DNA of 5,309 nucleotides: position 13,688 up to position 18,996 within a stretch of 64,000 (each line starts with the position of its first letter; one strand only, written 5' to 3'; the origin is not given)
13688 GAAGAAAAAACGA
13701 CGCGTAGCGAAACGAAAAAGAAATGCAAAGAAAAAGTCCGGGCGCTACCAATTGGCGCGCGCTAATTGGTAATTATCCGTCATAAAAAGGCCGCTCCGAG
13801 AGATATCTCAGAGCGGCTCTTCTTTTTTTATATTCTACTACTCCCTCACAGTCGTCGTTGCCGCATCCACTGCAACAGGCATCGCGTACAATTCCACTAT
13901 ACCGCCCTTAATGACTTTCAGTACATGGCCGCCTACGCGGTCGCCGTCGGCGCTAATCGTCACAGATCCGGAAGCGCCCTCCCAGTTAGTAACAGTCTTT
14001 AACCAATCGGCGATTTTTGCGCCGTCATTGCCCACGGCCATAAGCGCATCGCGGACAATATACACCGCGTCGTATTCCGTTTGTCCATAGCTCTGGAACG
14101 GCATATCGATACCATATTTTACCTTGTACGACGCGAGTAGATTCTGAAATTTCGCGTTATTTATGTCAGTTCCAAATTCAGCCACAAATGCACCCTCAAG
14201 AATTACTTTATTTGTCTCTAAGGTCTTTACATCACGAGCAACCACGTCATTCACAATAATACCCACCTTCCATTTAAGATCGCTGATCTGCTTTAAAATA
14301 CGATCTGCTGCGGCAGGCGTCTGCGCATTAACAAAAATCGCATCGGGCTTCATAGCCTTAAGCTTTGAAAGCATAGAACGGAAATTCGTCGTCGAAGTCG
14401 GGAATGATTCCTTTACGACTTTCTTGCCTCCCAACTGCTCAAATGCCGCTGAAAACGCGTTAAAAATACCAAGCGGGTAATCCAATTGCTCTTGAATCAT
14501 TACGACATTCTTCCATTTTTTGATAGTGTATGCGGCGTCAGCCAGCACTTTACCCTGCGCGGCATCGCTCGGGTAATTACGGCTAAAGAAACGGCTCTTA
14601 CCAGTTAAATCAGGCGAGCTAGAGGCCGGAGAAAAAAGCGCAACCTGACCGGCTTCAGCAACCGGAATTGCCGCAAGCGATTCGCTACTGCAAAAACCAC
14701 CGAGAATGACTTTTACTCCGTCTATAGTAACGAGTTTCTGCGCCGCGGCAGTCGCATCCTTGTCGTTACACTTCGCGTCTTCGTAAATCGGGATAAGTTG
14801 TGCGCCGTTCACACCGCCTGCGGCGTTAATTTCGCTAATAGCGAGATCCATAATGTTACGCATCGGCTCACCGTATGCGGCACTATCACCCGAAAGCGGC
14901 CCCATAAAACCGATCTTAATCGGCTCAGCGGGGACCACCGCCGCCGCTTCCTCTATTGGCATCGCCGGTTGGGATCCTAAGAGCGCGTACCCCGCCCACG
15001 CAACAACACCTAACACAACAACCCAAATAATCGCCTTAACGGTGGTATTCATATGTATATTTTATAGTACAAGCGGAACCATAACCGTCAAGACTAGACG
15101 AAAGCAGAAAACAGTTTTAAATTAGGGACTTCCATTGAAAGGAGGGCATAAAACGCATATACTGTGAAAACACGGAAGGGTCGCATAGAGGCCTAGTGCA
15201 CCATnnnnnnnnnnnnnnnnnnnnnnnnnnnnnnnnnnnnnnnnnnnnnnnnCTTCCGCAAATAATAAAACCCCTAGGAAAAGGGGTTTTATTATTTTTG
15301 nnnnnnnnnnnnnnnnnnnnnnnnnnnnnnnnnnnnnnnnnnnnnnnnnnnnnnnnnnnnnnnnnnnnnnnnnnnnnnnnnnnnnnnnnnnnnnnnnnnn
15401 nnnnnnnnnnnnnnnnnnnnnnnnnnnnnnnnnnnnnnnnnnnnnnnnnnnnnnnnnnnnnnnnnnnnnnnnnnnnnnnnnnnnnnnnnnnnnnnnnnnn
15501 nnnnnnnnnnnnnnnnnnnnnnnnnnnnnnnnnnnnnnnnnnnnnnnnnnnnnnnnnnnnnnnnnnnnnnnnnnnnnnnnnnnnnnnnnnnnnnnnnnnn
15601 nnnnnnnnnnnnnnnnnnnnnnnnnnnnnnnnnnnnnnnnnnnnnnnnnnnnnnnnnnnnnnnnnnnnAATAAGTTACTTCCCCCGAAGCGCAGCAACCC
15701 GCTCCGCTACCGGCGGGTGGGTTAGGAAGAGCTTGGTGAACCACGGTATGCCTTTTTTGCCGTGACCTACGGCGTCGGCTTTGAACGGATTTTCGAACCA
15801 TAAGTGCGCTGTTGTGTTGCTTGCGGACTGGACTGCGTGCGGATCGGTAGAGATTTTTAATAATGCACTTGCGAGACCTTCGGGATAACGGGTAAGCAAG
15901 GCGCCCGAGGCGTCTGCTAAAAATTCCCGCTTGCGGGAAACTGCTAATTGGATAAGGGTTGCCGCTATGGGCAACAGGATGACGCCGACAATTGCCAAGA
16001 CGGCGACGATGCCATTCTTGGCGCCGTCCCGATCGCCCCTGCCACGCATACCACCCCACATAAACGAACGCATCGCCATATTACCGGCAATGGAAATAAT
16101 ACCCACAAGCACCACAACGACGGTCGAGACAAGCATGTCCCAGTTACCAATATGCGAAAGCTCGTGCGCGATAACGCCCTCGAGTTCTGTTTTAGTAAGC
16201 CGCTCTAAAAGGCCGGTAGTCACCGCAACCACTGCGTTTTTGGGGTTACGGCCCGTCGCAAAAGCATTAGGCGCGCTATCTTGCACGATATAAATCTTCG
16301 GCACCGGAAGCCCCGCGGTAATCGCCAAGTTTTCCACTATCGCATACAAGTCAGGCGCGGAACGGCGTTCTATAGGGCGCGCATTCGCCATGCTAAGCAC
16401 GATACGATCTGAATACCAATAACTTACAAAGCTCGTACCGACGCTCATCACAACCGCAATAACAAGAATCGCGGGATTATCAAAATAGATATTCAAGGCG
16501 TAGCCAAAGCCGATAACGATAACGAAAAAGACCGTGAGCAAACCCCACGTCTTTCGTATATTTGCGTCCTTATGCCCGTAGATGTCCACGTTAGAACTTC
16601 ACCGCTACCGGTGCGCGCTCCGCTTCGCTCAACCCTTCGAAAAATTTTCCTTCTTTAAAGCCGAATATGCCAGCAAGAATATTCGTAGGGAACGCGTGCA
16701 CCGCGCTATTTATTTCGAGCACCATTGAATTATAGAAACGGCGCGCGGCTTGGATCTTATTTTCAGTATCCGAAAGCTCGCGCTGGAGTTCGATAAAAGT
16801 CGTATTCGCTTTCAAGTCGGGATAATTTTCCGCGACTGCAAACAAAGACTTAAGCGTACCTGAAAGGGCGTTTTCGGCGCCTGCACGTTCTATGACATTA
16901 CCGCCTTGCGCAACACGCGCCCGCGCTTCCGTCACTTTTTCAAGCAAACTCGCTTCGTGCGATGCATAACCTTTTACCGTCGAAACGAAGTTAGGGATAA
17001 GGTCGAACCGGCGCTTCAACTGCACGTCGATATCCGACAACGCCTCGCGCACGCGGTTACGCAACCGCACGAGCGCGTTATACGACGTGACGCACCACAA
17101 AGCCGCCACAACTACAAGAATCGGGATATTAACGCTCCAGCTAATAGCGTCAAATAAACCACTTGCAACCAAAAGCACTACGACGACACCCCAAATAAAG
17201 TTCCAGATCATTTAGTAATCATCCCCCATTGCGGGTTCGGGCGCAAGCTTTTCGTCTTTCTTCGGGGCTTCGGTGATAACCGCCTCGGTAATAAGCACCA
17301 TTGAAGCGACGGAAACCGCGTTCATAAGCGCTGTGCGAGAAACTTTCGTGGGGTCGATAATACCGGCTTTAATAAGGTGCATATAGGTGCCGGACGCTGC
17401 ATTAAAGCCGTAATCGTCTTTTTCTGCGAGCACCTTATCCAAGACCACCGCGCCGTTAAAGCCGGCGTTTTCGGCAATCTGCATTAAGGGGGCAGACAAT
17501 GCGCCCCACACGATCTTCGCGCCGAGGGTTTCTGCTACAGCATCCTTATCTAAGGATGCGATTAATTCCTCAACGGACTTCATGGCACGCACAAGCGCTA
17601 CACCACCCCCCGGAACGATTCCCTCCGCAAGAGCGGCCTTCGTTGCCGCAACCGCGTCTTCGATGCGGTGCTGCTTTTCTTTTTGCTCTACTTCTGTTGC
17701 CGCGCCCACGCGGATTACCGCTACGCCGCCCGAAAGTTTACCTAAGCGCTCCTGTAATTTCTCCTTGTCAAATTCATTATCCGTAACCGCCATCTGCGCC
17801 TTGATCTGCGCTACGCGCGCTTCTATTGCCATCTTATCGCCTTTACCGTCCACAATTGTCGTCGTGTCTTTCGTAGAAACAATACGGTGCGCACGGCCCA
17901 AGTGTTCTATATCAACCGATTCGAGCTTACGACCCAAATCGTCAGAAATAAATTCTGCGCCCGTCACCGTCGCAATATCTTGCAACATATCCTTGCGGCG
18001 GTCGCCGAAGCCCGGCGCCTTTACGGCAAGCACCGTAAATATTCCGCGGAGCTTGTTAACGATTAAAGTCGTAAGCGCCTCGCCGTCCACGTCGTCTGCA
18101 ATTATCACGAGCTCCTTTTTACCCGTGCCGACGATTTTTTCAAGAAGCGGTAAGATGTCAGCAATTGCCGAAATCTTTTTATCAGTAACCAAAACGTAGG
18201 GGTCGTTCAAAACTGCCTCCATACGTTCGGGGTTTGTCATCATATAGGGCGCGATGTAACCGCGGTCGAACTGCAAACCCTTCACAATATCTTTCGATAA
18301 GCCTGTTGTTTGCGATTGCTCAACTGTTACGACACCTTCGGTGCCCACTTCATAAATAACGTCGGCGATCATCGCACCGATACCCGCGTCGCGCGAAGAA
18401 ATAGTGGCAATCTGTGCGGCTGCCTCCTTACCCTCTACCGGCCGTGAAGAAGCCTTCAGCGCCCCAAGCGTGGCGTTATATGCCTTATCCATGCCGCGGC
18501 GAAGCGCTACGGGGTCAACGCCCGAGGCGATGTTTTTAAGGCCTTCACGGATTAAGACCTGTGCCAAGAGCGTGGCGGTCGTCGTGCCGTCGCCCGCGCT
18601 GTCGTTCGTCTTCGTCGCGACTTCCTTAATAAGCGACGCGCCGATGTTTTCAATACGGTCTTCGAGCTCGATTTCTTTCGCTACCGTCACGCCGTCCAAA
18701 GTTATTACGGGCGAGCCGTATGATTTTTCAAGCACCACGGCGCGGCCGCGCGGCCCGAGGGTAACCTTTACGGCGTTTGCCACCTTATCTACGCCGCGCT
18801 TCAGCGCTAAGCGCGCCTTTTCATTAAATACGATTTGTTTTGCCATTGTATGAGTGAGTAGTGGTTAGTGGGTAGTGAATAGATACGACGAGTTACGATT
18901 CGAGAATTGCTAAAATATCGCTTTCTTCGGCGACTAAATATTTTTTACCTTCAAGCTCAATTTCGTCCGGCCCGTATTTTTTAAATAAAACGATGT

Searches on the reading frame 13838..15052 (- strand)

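Call 75: search_protein_families(library=pfam, proteins=[window:13838-15052:-], max_evalue=0.001)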
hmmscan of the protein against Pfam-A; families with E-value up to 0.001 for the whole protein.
window:13838-15052:- (404 aa): 3 families
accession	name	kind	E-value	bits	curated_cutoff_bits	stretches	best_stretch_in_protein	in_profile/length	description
PF13458.12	Peripla_BP_6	-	4.1e-50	171.8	31.7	1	44-370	1-326/343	Periplasmic binding protein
PF01094.35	ANF_receptor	-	5.6e-36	124.7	25.4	1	68-373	6-341/353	Receptor family ligand binding region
PF13433.12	Peripla_BP_5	-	6.1e-25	88.5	27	1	45-367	1-321/363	Periplasmic binding protein domain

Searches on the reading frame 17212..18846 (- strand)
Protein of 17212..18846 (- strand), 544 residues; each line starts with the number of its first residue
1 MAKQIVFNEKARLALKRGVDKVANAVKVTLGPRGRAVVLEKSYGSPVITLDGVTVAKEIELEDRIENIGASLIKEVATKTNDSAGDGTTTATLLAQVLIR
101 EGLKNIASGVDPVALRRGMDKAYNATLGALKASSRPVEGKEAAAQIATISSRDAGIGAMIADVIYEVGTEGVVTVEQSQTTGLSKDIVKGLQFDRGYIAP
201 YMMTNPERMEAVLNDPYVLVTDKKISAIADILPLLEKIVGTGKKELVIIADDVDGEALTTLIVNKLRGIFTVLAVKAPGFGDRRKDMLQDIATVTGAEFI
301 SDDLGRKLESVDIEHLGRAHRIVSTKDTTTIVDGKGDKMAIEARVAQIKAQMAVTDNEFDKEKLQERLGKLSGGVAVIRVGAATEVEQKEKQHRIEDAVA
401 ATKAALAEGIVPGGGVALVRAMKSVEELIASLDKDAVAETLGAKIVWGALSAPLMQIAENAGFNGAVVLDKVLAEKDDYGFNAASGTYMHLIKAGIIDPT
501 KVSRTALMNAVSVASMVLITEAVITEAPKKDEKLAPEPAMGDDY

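Call 75: search_protein_families(library=pfam, proteins=[window:17212-18846:-], max_evalue=0.001)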
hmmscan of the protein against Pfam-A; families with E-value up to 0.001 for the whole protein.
window:17212-18846:- (544 aa): 1 family
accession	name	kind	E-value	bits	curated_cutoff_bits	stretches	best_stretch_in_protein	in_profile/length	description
PF00118.29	Cpn60_TCP1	-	2.9e-68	231.2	34.3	1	22-526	1-488/490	TCP-1/cpn60 chaperonin family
